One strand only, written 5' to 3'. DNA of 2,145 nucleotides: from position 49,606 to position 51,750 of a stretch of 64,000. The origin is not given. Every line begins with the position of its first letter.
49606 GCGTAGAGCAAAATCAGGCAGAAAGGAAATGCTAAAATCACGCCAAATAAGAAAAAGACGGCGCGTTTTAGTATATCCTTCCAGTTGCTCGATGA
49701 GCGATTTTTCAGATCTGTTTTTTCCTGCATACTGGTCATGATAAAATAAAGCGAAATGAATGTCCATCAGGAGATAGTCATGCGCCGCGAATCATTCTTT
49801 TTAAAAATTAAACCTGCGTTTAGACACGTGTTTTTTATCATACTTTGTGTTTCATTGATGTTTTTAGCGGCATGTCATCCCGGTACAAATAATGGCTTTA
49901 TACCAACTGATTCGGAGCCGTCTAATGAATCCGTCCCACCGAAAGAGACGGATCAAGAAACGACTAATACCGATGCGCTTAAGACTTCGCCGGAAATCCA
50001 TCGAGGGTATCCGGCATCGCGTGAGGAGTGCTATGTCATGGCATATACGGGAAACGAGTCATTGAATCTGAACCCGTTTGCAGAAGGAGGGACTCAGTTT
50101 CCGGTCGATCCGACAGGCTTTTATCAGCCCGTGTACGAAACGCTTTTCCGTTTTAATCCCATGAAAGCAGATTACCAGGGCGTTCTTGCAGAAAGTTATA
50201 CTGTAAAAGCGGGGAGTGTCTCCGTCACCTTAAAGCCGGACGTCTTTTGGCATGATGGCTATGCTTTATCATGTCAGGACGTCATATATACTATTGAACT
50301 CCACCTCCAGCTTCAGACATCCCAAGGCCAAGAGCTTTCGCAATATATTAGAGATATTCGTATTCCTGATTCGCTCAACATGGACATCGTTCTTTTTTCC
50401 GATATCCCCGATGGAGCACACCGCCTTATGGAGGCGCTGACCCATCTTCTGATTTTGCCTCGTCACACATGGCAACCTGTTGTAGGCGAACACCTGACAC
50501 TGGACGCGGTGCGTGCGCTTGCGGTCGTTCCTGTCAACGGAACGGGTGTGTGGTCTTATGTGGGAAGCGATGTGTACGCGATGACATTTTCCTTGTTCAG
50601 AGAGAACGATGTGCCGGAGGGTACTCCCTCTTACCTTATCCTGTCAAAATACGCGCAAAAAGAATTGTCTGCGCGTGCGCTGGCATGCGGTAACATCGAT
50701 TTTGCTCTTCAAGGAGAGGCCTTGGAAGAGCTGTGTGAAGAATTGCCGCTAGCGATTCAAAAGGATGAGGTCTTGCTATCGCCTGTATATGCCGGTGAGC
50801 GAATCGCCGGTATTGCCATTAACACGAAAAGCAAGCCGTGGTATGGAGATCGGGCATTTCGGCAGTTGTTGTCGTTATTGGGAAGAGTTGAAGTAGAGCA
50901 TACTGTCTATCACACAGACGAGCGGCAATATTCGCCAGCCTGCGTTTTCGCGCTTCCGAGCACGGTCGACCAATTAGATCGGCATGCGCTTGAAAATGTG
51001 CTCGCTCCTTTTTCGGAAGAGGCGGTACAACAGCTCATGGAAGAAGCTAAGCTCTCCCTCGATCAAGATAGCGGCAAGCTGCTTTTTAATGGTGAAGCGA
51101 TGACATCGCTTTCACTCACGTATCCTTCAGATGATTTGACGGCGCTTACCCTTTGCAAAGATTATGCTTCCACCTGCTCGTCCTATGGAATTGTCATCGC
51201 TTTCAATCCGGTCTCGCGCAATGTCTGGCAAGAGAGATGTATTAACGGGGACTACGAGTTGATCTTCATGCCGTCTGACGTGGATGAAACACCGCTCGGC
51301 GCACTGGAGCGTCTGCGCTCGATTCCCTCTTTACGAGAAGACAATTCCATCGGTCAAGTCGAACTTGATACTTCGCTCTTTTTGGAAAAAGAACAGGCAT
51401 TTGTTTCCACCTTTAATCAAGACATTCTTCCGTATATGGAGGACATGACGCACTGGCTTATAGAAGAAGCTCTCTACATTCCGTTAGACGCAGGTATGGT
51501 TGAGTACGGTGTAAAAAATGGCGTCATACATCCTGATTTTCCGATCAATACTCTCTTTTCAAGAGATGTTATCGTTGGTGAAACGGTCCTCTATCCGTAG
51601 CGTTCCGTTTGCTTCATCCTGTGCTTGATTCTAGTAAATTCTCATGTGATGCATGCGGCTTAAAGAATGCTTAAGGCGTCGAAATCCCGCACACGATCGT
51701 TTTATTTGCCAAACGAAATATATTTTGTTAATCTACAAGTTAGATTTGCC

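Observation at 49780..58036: Composite transporter cluster: family-5 binding protein, exporter-fold ABC pair and an MptD/YkoE-type ECF module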

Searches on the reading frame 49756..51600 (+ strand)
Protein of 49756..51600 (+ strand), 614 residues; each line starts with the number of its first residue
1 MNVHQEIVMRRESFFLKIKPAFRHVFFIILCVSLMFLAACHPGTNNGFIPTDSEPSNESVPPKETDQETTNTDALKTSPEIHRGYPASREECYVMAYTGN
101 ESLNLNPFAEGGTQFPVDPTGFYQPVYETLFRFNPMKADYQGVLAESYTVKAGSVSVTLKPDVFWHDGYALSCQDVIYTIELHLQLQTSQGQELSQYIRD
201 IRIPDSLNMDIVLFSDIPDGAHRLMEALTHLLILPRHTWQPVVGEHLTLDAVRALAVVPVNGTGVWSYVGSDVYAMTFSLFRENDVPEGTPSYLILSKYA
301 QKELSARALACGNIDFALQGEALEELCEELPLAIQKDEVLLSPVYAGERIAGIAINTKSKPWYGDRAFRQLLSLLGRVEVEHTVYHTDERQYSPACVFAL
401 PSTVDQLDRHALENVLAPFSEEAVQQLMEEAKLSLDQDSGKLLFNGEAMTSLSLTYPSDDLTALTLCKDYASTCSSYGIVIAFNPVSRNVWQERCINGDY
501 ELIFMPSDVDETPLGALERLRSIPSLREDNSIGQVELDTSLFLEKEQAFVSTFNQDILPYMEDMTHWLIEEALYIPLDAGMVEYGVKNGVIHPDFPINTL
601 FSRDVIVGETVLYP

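Call 4: search_protein_families(library=pfam, proteins=[window:49756-51600:+], max_evalue=0.01)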
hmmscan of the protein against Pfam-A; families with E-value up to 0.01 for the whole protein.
window:49756-51600:+ (614 aa): 1 family
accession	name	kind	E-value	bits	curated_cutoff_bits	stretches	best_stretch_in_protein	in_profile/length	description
PF00496.27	SBP_bac_5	-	9.1e-12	45.2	32.4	1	140-505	2-344/368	Bacterial extracellular solute-binding proteins, family 5 Middle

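Call 5: search_protein_families(library=ncbifam, proteins=[window:49756-51600:+], max_evalue=0.01)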
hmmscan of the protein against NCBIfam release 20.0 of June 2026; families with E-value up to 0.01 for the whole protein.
window:49756-51600:+ (614 aa): 0 families

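Call 12: find_homologous_proteins(query=window:49780-51600:+)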
Query window:49780-51600:+ (606 aa): 7 proteins with E <= 0.001 among 8000 candidates.
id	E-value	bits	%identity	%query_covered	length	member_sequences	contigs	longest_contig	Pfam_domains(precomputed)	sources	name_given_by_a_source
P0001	0.0e+0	1388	100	100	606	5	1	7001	PF00496.28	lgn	-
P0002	0.0e+0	1154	82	100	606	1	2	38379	PF00496.28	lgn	-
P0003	0.0e+0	1131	80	100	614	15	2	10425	PF00496.28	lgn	-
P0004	9.1e-297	1003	71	100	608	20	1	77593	PF00496.28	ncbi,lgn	-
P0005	1.8e-81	292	33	96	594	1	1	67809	PF00496.28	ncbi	-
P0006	7.1e-67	244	30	89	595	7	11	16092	PF00496.28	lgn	-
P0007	2.1e-64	236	29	93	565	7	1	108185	PF00496.28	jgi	-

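Call 13: find_encoding_contigs(protein=P0004, flank=10000, max_places=3)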
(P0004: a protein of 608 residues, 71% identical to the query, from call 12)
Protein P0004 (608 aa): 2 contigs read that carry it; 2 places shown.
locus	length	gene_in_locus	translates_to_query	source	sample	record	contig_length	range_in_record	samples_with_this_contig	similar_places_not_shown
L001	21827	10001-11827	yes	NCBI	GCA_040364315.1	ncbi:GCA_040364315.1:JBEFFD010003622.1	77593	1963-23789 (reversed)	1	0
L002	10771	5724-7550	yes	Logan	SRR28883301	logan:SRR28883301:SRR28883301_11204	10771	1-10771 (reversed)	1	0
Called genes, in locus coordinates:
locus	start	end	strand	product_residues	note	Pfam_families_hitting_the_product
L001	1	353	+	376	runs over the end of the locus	PF00288:GHMP_kinases_N, PF08544:GHMP_kinases_C (faint)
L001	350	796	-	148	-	PF02580:Tyr_Deacylase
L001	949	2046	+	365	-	PF13240:Zn_Ribbon_1 (weak)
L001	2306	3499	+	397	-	PF03816:LytR_cpsA_psr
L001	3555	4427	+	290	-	PF02588:YitT_membrane, PF10035:DUF2179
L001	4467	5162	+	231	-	PF00578:AhpC-TSA, PF08534:Redoxin, PF13098:Thioredoxin_2 (weak), PF13905:Thioredoxin_8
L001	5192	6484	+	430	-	PF02403:Seryl_tRNA_N, PF00587:tRNA-synt_2b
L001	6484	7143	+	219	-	PF01205:Impact_N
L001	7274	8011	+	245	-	PF20772:TACO1_YebC_N, PF01709:Transcrip_reg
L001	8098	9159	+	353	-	-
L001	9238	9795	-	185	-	PF02698:DUF218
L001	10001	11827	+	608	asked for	PF00496:SBP_bac_5 (faint)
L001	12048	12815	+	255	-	PF00072:Response_reg, PF04397:LytTR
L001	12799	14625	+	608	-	PF14501:HATPase_c_5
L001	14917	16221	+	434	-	PF00278:Orn_DAP_Arg_deC, PF02784:Orn_Arg_deC_N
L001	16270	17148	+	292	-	PF00701:DHDPS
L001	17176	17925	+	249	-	PF01113:DapB_N, PF05173:DapB_C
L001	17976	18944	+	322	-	PF16654:DAPDH_C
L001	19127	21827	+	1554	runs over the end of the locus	?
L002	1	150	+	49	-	?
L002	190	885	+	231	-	PF00578:AhpC-TSA, PF08534:Redoxin, PF13098:Thioredoxin_2 (weak), PF13905:Thioredoxin_8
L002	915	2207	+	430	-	PF02403:Seryl_tRNA_N, PF00587:tRNA-synt_2b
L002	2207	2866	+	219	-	PF01205:Impact_N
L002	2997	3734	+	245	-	PF20772:TACO1_YebC_N, PF01709:Transcrip_reg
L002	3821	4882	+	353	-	-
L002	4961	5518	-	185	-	PF02698:DUF218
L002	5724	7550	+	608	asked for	PF00496:SBP_bac_5 (faint)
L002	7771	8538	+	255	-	PF00072:Response_reg, PF04397:LytTR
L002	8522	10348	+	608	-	PF14501:HATPase_c_5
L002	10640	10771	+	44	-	?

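Call 14: find_encoding_contigs(protein=P0005, flank=10000, max_places=3)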
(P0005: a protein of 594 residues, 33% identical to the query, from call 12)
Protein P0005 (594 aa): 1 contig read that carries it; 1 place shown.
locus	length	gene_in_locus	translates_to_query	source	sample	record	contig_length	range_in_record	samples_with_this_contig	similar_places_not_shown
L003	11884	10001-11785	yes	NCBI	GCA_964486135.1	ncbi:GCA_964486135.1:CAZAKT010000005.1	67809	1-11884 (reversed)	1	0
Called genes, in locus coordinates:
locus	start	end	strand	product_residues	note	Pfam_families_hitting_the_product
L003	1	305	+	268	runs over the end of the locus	PF00288:GHMP_kinases_N, PF08544:GHMP_kinases_C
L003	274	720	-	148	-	PF02580:Tyr_Deacylase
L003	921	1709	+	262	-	-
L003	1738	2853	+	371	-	PF03816:LytR_cpsA_psr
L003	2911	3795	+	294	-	PF19700:DUF6198 (weak), PF02588:YitT_membrane, PF10035:DUF2179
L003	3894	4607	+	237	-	PF02683:DsbD_TM, PF13386:DsbD_2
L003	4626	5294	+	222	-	PF08534:Redoxin, PF00578:AhpC-TSA, PF13098:Thioredoxin_2 (weak), PF13905:Thioredoxin_8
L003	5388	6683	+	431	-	PF02403:Seryl_tRNA_N, PF00587:tRNA-synt_2b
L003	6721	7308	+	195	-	PF01205:Impact_N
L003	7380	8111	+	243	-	PF20772:TACO1_YebC_N, PF01709:Transcrip_reg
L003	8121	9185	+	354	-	PF03780:Asp23 (weak)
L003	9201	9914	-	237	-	PF02698:DUF218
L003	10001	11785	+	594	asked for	PF00496:SBP_bac_5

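Call 15: find_encoding_contigs(protein=P0007, flank=10000, max_places=3)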
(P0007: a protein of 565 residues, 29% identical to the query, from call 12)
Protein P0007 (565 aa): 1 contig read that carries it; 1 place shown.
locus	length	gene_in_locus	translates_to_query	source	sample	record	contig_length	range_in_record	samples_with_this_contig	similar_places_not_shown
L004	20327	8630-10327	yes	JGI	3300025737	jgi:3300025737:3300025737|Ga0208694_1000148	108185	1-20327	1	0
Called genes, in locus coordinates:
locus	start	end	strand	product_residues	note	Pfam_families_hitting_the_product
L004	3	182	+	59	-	?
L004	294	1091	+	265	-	PF13240:Zn_Ribbon_1, PF13248:Zn_ribbon_3 (faint)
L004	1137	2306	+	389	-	PF03816:LytR_cpsA_psr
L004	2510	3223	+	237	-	PF02683:DsbD_TM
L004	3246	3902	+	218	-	PF08534:Redoxin, PF00578:AhpC-TSA, PF02630:SCO1-SenC (faint), PF00085:Thioredoxin (weak), PF13098:Thioredoxin_2, PF13905:Thioredoxin_8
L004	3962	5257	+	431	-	PF02403:Seryl_tRNA_N, PF00587:tRNA-synt_2b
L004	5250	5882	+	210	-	PF01205:Impact_N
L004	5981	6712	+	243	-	PF20772:TACO1_YebC_N, PF01709:Transcrip_reg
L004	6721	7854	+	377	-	PF03780:Asp23 (faint)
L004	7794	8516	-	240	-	PF02698:DUF218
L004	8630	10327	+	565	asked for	PF00496:SBP_bac_5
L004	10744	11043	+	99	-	PF13560:HTH_31, PF12844:HTH_19, PF01381:HTH_3, PF13443:HTH_26 (weak)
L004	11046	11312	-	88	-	-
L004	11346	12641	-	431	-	PF13936:HTH_38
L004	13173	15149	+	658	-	PF00204:DNA_gyraseB, PF01751:Toprim, PF00986:DNA_gyraseB_C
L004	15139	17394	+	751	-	PF00521:DNA_topoisoIV, PF03989:DNA_gyraseA_C (faint)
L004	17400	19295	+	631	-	-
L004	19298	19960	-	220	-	PF00702:Hydrolase, PF13419:HAD_2 (weak), PF13242:Hydrolase_like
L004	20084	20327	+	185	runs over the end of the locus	PF08207:EFP_N, PF01132:EFP, PF09285:Elong-fact-P_C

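Call 16: find_encoding_contigs(protein=P0002, flank=10000, max_places=3)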
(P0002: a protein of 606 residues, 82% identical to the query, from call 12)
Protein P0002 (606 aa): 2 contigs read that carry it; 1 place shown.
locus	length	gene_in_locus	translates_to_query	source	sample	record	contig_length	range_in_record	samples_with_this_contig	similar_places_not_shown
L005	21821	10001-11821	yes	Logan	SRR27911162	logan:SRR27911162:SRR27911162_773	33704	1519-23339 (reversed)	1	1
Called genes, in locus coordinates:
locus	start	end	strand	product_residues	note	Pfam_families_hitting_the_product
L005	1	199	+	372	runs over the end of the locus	PF00288:GHMP_kinases_N, PF08544:GHMP_kinases_C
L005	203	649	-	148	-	PF02580:Tyr_Deacylase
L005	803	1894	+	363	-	PF13240:Zn_Ribbon_1 (weak), PF13248:Zn_ribbon_3 (weak)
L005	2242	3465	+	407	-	PF03816:LytR_cpsA_psr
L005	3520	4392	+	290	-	PF02588:YitT_membrane, PF19700:DUF6198 (weak), PF10035:DUF2179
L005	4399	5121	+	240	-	PF08534:Redoxin, PF00578:AhpC-TSA, PF13098:Thioredoxin_2, PF13905:Thioredoxin_8 (weak)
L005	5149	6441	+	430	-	PF02403:Seryl_tRNA_N, PF00587:tRNA-synt_2b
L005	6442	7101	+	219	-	PF01205:Impact_N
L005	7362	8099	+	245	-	PF20772:TACO1_YebC_N, PF01709:Transcrip_reg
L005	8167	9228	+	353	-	-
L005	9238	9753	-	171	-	PF02698:DUF218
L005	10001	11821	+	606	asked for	PF00496:SBP_bac_5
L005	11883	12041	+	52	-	PF01381:HTH_3, PF12844:HTH_19 (weak), PF13443:HTH_26 (weak), PF13560:HTH_31 (weak)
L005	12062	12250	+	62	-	-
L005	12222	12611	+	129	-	PF00107:ADH_zinc_N (faint), PF13602:ADH_zinc_N_2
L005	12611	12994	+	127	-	-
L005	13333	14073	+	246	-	PF00072:Response_reg, PF04397:LytTR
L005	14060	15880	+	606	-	PF14501:HATPase_c_5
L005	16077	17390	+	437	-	PF00278:Orn_DAP_Arg_deC, PF02784:Orn_Arg_deC_N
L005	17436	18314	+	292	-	PF00701:DHDPS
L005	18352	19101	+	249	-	PF01113:DapB_N, PF05173:DapB_C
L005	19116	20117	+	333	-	PF16654:DAPDH_C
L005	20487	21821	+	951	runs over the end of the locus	?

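Call 17: find_encoding_contigs(protein=P0003, flank=10000, max_places=3)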
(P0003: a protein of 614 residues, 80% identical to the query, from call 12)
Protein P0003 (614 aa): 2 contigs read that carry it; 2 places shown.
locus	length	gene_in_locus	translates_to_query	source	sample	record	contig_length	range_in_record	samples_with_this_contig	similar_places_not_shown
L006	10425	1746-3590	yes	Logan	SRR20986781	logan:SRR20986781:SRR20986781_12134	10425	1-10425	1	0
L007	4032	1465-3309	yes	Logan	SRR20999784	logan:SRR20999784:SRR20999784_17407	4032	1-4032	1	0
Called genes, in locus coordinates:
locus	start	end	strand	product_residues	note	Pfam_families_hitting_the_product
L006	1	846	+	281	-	?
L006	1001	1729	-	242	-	PF02698:DUF218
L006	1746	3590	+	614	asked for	PF00496:SBP_bac_5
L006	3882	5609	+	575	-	PF00664:ABC_membrane, PF00005:ABC_tran, PF02463:SMC_N (weak)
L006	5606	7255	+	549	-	PF00664:ABC_membrane, PF00005:ABC_tran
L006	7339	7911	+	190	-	PF09605:Trep_Strep (weak)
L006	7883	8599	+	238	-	PF02361:CbiQ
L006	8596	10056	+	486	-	PF03193:RsgA_GTPase (faint), PF00005:ABC_tran, PF02463:SMC_N (weak), PF13191:AAA_16 (faint), PF13476:AAA_23 (faint), PF13555:AAA_29 (faint), PF20703:nSTAND1 (faint), PF00005:ABC_tran, +2 more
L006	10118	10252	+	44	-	-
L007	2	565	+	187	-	?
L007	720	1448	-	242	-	PF02698:DUF218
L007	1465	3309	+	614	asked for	PF00496:SBP_bac_5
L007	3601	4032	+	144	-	?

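Call 18: find_encoding_contigs(protein=P0006, flank=10000, max_places=4)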
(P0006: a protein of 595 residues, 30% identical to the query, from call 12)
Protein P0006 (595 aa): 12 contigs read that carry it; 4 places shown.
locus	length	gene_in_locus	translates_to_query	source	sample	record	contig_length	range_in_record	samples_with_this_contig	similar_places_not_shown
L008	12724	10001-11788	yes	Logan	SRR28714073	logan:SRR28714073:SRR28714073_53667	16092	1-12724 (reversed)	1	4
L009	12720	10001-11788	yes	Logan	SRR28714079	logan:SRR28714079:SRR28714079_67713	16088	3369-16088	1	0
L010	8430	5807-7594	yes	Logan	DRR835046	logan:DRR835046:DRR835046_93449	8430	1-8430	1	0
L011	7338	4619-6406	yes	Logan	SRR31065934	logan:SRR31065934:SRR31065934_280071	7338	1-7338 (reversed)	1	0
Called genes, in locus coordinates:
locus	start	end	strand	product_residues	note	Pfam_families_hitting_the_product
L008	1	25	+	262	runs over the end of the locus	PF00288:GHMP_kinases_N, PF08544:GHMP_kinases_C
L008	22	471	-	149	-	PF02580:Tyr_Deacylase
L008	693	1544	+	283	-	PF13240:Zn_Ribbon_1 (weak)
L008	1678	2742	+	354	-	PF03816:LytR_cpsA_psr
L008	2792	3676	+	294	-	PF19700:DUF6198 (weak), PF02588:YitT_membrane, PF10035:DUF2179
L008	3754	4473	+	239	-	PF02683:DsbD_TM, PF13386:DsbD_2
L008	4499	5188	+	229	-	PF00578:AhpC-TSA, PF08534:Redoxin, PF13098:Thioredoxin_2 (weak), PF13905:Thioredoxin_8 (weak)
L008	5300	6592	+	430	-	PF02403:Seryl_tRNA_N, PF00587:tRNA-synt_2b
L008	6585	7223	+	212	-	PF01205:Impact_N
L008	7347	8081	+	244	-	PF20772:TACO1_YebC_N, PF01709:Transcrip_reg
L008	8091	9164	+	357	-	-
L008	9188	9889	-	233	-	PF02698:DUF218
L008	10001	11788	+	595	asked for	PF00496:SBP_bac_5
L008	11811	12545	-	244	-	PF00795:CN_hydrolase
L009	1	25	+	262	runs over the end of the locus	PF00288:GHMP_kinases_N, PF08544:GHMP_kinases_C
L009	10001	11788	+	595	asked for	PF00496:SBP_bac_5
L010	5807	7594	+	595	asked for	PF00496:SBP_bac_5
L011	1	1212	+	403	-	?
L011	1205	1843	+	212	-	PF01205:Impact_N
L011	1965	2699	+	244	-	PF20772:TACO1_YebC_N, PF01709:Transcrip_reg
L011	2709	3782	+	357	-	-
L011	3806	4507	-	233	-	PF02698:DUF218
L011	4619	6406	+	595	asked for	PF00496:SBP_bac_5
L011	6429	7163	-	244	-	PF00795:CN_hydrolase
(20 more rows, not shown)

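Call 49: search_solved_structures(query=window:49780-51600:+, max_evalue=0.01)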
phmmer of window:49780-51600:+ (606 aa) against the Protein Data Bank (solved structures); distinct sequences matched with E-value up to 0.01: 10.
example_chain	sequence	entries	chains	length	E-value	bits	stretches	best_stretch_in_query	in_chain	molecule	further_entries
4pfu_A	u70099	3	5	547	2.1e-09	39.3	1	96-234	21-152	ABC transporter substrate-binding protein | Mannoside ABC transport system, sugar-binding protein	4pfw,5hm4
4jsd_A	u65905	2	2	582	2.9e-06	28.9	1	110-496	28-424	Oligopeptide ABC transporter, periplasmic oligopeptide-binding protein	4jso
2o7i_A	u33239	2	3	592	3e-06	28.8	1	110-496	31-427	Oligopeptide ABC transporter, periplasmic oligopeptide-binding protein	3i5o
1vr5_A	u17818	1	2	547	1.9e-05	26.2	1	113-239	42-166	oligopeptide ABC transporter, periplasmic oligopeptide-binding protein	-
4pft_A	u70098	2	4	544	2.3e-05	25.9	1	113-239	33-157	ABC transporter substrate-binding protein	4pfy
5isu_A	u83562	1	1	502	0.00037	21.9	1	119-395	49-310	Lmo0135 protein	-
7z8e_A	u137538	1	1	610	0.00038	21.9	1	112-308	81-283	ABC transporter substrate-binding protein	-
4oet_A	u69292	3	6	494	0.0048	18.3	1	115-230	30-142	Putative peptide ABC-transport system periplasmic peptide-binding protein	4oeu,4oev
8i5j_A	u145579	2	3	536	0.0063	17.9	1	118-197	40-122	ABC transporter substrate-binding protein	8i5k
1zty_A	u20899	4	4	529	0.0065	17.8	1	118-197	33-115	Chitin Oligosaccharide Binding Protein | Peptide ABC transporter, periplasmic peptide-binding protein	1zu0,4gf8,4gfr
